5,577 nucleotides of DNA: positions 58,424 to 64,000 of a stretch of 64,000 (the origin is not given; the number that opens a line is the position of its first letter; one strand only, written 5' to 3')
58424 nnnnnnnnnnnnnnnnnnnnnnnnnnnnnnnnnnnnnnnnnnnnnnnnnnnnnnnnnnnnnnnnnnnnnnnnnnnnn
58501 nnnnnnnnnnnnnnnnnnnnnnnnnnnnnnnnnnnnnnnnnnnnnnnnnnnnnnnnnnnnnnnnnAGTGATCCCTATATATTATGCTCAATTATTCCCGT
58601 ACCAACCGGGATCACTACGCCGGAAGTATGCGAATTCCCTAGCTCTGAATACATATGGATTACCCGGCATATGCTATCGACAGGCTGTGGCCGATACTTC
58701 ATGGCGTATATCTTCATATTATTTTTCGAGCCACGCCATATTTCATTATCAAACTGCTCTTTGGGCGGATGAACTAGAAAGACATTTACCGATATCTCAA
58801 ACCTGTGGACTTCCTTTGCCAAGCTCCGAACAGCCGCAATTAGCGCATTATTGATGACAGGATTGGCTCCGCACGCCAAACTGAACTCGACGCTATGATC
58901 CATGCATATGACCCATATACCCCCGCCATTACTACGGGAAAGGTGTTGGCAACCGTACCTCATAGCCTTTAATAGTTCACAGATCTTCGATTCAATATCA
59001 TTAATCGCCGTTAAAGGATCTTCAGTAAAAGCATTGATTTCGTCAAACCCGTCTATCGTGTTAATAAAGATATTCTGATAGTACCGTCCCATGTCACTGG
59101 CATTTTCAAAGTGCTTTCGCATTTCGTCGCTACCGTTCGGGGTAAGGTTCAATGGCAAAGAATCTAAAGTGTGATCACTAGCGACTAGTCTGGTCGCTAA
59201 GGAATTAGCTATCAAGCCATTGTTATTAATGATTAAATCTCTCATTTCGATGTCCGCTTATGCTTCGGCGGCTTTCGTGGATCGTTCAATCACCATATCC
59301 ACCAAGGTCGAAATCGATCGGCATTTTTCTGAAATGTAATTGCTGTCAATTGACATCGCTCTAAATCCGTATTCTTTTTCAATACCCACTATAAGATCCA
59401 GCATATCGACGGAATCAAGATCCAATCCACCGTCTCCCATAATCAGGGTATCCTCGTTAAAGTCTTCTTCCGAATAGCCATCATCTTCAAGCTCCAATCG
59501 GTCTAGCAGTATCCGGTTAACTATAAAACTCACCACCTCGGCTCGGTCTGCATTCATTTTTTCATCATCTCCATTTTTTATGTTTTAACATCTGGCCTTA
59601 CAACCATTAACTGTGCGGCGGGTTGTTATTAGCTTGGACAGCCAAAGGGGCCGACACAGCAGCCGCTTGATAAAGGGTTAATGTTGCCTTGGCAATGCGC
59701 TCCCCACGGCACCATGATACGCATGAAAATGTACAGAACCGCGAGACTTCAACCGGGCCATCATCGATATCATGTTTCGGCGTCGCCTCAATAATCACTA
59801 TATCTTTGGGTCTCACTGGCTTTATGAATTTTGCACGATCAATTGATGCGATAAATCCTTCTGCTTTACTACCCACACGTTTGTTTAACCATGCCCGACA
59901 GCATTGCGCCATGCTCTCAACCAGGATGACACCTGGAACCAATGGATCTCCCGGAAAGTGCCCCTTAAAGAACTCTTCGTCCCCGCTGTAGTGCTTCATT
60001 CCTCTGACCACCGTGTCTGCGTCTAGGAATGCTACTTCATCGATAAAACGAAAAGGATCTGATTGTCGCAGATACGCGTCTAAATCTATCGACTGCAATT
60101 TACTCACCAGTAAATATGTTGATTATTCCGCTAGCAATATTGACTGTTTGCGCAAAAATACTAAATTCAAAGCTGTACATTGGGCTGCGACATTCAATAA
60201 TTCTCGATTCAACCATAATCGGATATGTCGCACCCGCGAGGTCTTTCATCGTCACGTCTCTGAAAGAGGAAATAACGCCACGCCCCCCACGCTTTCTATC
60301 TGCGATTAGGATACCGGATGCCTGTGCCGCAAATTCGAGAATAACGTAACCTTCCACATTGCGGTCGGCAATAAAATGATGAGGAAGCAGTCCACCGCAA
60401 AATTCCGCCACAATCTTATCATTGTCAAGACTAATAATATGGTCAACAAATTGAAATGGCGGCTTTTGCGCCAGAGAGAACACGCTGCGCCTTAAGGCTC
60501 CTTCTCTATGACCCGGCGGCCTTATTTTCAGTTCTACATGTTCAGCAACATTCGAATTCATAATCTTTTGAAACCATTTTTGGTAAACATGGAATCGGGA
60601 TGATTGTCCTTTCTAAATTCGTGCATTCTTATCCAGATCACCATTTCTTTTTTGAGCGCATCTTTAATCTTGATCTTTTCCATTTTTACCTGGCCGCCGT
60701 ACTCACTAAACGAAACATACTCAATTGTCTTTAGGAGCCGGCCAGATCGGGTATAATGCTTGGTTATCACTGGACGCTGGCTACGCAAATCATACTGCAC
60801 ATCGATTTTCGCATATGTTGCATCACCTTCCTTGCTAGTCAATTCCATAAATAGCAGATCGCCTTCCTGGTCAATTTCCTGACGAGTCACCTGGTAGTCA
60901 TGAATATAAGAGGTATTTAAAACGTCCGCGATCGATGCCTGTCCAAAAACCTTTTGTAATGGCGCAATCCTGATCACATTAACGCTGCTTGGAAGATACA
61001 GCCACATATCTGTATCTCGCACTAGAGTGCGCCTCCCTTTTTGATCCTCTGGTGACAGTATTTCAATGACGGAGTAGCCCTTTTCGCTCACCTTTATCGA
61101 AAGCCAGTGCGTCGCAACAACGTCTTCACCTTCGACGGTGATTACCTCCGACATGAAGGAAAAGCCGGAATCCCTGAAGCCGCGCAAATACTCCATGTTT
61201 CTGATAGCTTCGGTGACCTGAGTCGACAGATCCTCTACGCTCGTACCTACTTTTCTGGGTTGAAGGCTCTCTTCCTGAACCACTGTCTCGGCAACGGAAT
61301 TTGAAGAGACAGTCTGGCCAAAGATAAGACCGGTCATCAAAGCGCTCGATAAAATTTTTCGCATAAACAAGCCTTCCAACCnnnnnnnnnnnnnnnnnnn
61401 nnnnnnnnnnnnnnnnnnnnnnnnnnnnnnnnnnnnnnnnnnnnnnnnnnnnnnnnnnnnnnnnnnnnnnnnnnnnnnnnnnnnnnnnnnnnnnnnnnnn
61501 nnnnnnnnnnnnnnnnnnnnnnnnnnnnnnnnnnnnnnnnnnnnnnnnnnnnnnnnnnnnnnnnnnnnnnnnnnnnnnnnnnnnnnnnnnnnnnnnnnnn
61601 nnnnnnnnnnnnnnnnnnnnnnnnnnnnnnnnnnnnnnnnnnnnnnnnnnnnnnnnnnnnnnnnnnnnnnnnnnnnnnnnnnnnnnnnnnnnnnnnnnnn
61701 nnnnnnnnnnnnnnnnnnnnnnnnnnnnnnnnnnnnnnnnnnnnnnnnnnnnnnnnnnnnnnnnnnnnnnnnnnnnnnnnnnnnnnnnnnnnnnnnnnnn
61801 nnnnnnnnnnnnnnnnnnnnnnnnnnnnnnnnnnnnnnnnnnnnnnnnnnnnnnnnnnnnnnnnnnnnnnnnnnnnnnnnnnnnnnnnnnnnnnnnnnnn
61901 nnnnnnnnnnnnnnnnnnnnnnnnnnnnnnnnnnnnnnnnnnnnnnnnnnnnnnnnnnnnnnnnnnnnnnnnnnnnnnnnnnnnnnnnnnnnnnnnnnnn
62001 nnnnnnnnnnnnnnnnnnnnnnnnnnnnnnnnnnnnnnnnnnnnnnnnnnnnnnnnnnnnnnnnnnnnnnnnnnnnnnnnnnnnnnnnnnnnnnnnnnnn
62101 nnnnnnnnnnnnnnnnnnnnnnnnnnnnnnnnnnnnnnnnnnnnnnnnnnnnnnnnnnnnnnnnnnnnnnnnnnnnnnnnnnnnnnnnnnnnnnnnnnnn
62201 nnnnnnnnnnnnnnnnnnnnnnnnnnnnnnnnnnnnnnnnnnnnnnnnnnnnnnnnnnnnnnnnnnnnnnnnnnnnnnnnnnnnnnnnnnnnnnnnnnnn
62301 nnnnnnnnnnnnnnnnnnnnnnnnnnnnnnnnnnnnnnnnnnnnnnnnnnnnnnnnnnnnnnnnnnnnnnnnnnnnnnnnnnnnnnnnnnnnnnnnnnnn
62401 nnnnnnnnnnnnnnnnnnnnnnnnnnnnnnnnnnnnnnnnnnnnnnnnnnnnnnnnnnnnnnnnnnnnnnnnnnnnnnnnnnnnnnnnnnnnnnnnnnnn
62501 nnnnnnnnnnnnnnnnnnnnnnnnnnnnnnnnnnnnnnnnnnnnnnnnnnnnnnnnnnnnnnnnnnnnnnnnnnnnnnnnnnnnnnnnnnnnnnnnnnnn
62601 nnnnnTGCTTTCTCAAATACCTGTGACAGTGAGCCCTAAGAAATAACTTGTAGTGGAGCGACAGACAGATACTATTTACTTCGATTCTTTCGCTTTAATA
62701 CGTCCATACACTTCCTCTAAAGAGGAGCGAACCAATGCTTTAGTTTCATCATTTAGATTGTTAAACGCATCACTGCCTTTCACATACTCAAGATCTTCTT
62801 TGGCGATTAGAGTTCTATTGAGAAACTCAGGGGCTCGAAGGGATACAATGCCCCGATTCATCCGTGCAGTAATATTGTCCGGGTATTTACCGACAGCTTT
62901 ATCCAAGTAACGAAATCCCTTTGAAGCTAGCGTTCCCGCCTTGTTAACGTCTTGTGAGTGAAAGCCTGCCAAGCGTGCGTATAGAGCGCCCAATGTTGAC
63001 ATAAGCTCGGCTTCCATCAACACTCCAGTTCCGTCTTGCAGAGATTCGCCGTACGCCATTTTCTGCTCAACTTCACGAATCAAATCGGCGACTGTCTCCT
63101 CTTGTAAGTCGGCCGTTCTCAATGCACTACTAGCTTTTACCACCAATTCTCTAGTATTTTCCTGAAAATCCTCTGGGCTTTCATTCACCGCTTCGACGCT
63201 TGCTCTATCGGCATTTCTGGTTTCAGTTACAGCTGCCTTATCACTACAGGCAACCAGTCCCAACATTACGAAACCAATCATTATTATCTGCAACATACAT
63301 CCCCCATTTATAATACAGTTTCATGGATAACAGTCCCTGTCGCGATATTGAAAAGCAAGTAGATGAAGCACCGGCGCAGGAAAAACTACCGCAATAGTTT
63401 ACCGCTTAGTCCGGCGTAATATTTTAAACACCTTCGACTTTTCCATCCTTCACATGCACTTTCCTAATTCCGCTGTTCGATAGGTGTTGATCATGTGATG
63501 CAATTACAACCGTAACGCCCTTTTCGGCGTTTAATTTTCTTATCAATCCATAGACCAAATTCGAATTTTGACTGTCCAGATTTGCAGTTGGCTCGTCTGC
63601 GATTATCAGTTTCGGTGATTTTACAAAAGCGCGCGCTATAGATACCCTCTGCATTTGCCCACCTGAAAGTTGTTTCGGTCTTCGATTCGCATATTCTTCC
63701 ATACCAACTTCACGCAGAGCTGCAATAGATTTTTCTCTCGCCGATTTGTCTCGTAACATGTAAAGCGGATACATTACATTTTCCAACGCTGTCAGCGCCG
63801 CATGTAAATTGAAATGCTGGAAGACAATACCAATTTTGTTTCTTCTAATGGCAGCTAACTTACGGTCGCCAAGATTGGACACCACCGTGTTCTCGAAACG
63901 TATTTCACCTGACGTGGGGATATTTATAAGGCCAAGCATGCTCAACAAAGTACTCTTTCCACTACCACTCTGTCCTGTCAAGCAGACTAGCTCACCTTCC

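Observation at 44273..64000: Cluster B: AT-rich island with a non-canonical aryl-polyene-like lipid pathway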

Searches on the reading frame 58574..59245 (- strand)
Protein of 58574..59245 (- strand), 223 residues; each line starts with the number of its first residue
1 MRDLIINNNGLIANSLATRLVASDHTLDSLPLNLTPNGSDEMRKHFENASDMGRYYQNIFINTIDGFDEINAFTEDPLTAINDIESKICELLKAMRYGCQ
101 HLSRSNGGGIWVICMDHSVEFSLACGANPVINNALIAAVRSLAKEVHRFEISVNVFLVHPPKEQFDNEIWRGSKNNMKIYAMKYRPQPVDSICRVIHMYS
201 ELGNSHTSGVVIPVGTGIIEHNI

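Call 5: search_protein_families(library=pfam, proteins=[window:58574-59245:-], max_evalue=0.01)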
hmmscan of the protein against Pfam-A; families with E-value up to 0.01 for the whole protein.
window:58574-59245:- (223 aa): 0 families

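Call 7: search_protein_families(library=ncbifam, proteins=[window:58574-59245:-], max_evalue=0.01)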
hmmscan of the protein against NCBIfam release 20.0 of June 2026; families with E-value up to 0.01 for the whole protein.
window:58574-59245:- (223 aa): 1 family
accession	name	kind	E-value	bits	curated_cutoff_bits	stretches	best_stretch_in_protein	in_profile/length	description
NF005446.0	PRK07035.1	equivalog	0.0035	16.6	373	1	103-219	135-254/255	SDR family oxidoreductase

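Call 20: search_protein_families(library=pfam, proteins=[window:58574-59245:-], max_evalue=10)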
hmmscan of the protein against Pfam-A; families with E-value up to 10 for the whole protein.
window:58574-59245:- (223 aa): 0 families

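Call 73: search_solved_structures(query=A9, max_evalue=10)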
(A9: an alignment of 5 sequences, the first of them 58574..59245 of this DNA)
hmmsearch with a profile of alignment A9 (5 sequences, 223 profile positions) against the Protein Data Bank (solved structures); distinct sequences matched with E-value up to 10: 52.
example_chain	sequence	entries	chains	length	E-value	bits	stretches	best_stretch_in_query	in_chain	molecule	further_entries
5ovj_A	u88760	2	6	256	1.1e-05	28.2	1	4-218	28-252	3-oxoacyl-[acyl-carrier-protein] reductase FabG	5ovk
5ovl_A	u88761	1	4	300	1.7e-05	27.6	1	4-218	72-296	3-oxoacyl-[acyl-carrier-protein] reductase FabG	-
1uzl_A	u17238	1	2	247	2.7e-05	26.9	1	4-218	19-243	3-OXOACYL-[ACYL-CARRIER PROTEIN] REDUCTASE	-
1uzm_A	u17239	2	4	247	5.6e-05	25.9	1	4-218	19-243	3-OXOACYL-[ACYL-CARRIER PROTEIN] REDUCTASE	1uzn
2ntn_A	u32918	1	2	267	7e-05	25.6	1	4-218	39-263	3-oxoacyl-[acyl-carrier-protein] reductase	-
7caw_A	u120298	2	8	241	0.00024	23.8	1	13-218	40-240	3-oxoacyl-ACP reductase FabG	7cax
6nrp_A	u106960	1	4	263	0.00033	23.4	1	13-218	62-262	3-oxoacyl-ACP reductase FabG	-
8fjg_A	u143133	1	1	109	0.003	20.3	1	65-101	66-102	H12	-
2nm0_A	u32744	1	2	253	0.008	18.9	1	8-218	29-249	Probable 3-oxacyl-(Acyl-carrier-protein) reductase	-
1o5i_A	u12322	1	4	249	0.0096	18.6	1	43-221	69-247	3-oxoacyl-(acyl carrier protein) reductase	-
1x1e_A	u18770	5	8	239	0.02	17.6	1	96-156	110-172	2-deoxy-D-gluconate 3-dehydrogenase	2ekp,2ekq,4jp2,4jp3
4zd6_A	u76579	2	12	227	0.02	17.5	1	2-159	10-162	Halohydrin epoxidase B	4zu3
5b12_A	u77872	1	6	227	0.022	17.4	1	2-159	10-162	Halohydrin epoxidase B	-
5cdy_A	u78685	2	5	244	0.024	17.3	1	135-218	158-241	3-oxoacyl-[acyl-carrier protein] reductase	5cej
8x89_A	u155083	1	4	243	0.027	17.2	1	4-217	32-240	3-oxoacyl-[acyl-carrier-protein] reductase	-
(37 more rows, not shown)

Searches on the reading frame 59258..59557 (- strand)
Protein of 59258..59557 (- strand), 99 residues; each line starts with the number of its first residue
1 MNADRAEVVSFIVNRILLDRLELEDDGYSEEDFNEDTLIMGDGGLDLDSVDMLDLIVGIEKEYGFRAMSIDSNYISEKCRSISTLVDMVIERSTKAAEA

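Call 5: search_protein_families(library=pfam, proteins=[window:59258-59557:-], max_evalue=0.01)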
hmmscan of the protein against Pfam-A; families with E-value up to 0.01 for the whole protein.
window:59258-59557:- (99 aa): 0 families

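Call 7: search_protein_families(library=ncbifam, proteins=[window:59258-59557:-], max_evalue=0.01)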
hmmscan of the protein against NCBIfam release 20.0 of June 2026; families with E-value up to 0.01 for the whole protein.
window:59258-59557:- (99 aa): 6 families
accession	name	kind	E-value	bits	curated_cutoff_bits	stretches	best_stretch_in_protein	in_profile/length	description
NF006617.0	PRK09184.1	subfamily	2.2e-07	30.8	70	1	13-87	18-88/96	phosphopantetheine-binding protein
NF002148.0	PRK00982.1-2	subfamily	0.00057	19.7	71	1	13-89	9-74/79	acyl carrier protein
NF003757.0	PRK05350.1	equivalog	0.00078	19.5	65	1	13-89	11-76/83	acyl carrier protein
NF005798.0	PRK07639.1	equivalog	0.0013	19.1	100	1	13-91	10-80/91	petrobactin biosynthesis protein AsbD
NF002150.0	PRK00982.1-4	subfamily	0.002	18.3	66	1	13-91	10-77/80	acyl carrier protein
TIGR00517.1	acyl_carrier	equivalog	0.0043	16.9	70.45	0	15-66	10-54/77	acyl carrier protein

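Call 20: search_protein_families(library=pfam, proteins=[window:59258-59557:-], max_evalue=10)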
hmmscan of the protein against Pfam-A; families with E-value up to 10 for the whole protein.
window:59258-59557:- (99 aa): 1 family
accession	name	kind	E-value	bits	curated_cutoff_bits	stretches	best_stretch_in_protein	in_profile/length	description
PF00550.31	PP-binding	-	0.022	15.4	20.8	1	45-88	27-66/67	Phosphopantetheine attachment site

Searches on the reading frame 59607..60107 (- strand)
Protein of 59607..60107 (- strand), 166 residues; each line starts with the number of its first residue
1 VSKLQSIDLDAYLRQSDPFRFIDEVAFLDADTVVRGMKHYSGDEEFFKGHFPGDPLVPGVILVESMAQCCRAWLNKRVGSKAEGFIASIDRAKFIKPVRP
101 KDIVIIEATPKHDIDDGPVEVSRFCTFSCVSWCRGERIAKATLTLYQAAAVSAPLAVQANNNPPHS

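Call 5: search_protein_families(library=pfam, proteins=[window:59607-60107:-], max_evalue=0.01)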
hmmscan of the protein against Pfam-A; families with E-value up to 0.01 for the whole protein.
window:59607-60107:- (166 aa): 3 families
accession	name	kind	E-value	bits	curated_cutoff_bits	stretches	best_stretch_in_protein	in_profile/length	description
PF07977.19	FabA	-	2.9e-17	63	23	1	17-112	4-112/138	FabA-like domain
PF22818.2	ApeI-like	-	0.00099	19.8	28.5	1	41-105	23-81/119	ApeI dehydratase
PF03061.28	4HBT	-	0.0058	17.3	20.6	1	70-112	17-58/79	Thioesterase superfamily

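Call 7: search_protein_families(library=ncbifam, proteins=[window:59607-60107:-], max_evalue=0.01)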
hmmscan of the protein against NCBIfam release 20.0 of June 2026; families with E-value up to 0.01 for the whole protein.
window:59607-60107:- (166 aa): 6 families
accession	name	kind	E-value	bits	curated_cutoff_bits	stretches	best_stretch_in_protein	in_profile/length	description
NF000582.1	PRK00006.1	equivalog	4.6e-23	81.7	113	1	11-144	7-134/137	3-hydroxyacyl-ACP dehydratase FabZ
NF009667.0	PRK13188.1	equivalog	3.3e-22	78.8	465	1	13-109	330-427/464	bifunctional UDP-3-O-[3-hydroxymyristoyl] N-acetylglucosamine deacetylase/3-hydroxyacyl-ACP dehydratase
TIGR01750.1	fabZ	equivalog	5.2e-20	71.7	155.15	1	12-112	9-113/141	3-hydroxyacyl-ACP dehydratase FabZ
NF058663.1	cispen_cyc_AmcE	equivalog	1.7e-07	31.4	140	1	8-146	8-141/153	cispentacin biosynthesis cyclizing decarboxylase AmcE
NF003509.0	PRK05174.1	equivalog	1.3e-05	25.1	124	1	41-102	62-122/172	bifunctional 3-hydroxydecanoyl-ACP dehydratase/trans-2-decenoyl-ACP isomerase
TIGR01749.1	fabA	equivalog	1.6e-05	24.9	238.15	1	41-102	59-119/169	3-hydroxyacyl-[acyl-carrier-protein] dehydratase FabA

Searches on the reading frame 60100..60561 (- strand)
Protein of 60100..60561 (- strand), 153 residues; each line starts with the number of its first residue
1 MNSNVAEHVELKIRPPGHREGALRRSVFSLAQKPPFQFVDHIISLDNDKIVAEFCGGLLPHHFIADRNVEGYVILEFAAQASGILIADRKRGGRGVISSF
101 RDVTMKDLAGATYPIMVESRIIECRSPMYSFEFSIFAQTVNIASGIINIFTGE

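Call 5: search_protein_families(library=pfam, proteins=[window:60100-60561:-], max_evalue=0.01)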
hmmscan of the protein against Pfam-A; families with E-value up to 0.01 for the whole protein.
window:60100-60561:- (153 aa): 0 families

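Call 7: search_protein_families(library=ncbifam, proteins=[window:60100-60561:-], max_evalue=0.01)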
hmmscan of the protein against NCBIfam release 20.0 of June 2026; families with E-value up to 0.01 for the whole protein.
window:60100-60561:- (153 aa): 0 families

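Call 20: search_protein_families(library=pfam, proteins=[window:60100-60561:-], max_evalue=10)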
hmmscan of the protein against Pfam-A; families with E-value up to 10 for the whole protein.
window:60100-60561:- (153 aa): 1 family
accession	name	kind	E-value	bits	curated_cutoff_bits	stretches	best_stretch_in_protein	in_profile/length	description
PF10492.14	Nrf1_activ_bdg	-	0.091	13.6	20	1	37-75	29-69/82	Nrf1 activator activation site binding domain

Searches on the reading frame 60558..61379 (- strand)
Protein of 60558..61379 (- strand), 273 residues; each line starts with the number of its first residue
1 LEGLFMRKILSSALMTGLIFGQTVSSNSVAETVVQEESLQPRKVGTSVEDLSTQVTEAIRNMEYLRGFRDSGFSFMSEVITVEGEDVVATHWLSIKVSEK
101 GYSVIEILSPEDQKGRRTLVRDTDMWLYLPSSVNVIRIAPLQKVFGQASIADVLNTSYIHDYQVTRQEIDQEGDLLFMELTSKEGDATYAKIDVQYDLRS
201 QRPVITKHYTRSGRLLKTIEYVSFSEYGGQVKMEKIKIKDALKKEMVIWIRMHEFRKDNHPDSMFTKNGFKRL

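Call 5: search_protein_families(library=pfam, proteins=[window:60558-61379:-], max_evalue=0.01)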
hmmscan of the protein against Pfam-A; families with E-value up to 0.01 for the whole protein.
window:60558-61379:- (273 aa): 1 family
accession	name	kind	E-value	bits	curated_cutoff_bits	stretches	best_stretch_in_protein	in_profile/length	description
PF17131.11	LolA_like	-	2.4e-27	96.2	30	1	102-272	4-184/184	Outer membrane lipoprotein-sorting protein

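Call 7: search_protein_families(library=ncbifam, proteins=[window:60558-61379:-], max_evalue=0.01)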
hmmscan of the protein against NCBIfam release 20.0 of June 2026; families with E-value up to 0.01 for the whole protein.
window:60558-61379:- (273 aa): 0 families

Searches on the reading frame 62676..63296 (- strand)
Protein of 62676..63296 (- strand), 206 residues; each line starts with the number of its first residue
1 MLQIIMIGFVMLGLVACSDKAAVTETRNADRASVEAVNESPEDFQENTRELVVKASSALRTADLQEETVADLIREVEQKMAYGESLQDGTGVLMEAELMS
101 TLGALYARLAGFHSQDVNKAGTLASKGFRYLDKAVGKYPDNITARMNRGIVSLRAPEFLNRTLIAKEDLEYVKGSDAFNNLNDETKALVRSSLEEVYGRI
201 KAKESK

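Call 7: search_protein_families(library=ncbifam, proteins=[window:62676-63296:-], max_evalue=0.01)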
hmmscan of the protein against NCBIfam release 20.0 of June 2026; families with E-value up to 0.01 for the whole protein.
window:62676-63296:- (206 aa): 1 family
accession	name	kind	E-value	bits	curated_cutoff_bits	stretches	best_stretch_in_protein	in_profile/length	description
NF040598.1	Ala_zip_lipo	subfamily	0.0051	17.3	43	1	1-71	2-75/90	Lpp/OprI family alanine-zipper lipoprotein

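Call 20: search_protein_families(library=pfam, proteins=[window:62676-63296:-], max_evalue=10)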
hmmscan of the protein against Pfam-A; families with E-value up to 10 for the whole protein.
window:62676-63296:- (206 aa): 4 families
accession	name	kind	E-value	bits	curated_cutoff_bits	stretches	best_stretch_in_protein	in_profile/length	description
PF07743.18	HSCB_C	-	0.017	15.9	22.1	1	156-196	3-44/74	HSCB C-terminal oligomerisation domain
PF08766.16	DEK_C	-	0.025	14.9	24.8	1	59-80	14-35/54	DEK C terminal domain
PF06103.16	DUF948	-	0.055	14.1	37.2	1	4-78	5-79/89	Bacterial protein of unknown function (DUF948)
PF07152.18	YaeQ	-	0.092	12.9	25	1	26-96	96-165/173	YaeQ protein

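Call 39: find_encoding_contigs(protein=window:62676-63296:-, flank=10000, max_places=3)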
Protein window:62676-63296:- (206 aa): no gene with exactly this product is on record in the collection.

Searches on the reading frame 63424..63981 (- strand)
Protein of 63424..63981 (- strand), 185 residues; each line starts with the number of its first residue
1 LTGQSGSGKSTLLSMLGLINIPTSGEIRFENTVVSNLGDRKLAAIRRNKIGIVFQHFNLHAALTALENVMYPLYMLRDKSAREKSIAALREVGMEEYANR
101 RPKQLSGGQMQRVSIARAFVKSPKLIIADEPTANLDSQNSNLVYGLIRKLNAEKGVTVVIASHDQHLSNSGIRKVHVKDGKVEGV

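Call 7: search_protein_families(library=ncbifam, proteins=[window:63424-63981:-], max_evalue=0.01)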
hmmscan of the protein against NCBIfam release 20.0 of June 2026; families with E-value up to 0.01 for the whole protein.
window:63424-63981:- (185 aa): 187 families (the best 25 are shown)
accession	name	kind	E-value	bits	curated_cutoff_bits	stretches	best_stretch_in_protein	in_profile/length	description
TIGR02211.1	LolD_lipo_ex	equivalog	4.5e-53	180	307.75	1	2-182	37-219/221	lipoprotein-releasing ABC transporter ATP-binding protein LolD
TIGR02982.1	heterocyst_DevA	subfamily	7.4e-50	169.6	295.8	1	1-182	36-219/220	ABC exporter ATP-binding subunit, DevA family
TIGR02673.1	FtsE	equivalog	1.9e-49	168.2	264.85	1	1-180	33-213/214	cell division ATP-binding protein FtsE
NF008639.0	PRK11629.1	equivalog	1.5e-47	162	360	1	2-182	42-224/234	lipoprotein-releasing ABC transporter ATP-binding protein LolD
TIGR03608.1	L_ocin_972_ABC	subfamily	2.2e-45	154.7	254.85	1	2-175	30-204/206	putative bacteriocin export ABC transporter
NF038007.1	ABC_ATP_DarD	equivalog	1.4e-44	152.2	375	1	2-181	37-217/218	darobactin export ABC transporter ATP-binding protein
TIGR02315.1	ABC_phnC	equivalog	2.5e-44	151.5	266.1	1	2-180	34-222/243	phosphonate ABC transporter ATP-binding protein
NF007826.0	PRK10535.1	equivalog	3.1e-43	148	966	1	2-182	40-221/648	macrolide ABC transporter ATP-binding protein/permease MacB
NF040933.2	ABC_arch_GlcV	equivalog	1.2e-41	142.8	450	1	2-166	38-203/357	glucose ABC transporter ATP-binding protein GlcV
NF007879.0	PRK10584.1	equivalog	2.6e-40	138.6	336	1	2-182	42-224/228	putative ABC transporter ATP-binding protein YbbA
TIGR01187.1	potA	subfamily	1.3e-37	129.6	355.6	1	2-166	2-162/325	polyamine ABC transporter ATP-binding protein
TIGR01186.1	proV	subfamily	4.7e-36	124.7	326.6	1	2-180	25-206/363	betaine/proline/choline family ABC transporter ATP-binding protein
NF007027.0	PRK09493.1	equivalog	7.2e-35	120.5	379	1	2-182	33-214/240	glutamine ABC transporter ATP-binding protein GlnQ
TIGR00968.1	3a0106s01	subfamily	1.2e-33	116.6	342.75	1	2-183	32-210/237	sulfate ABC transporter ATP-binding protein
TIGR02769.1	nickel_nikE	equivalog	1.3e-33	116.6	332.55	1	2-178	43-224/265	nickel import ATP-binding protein NikE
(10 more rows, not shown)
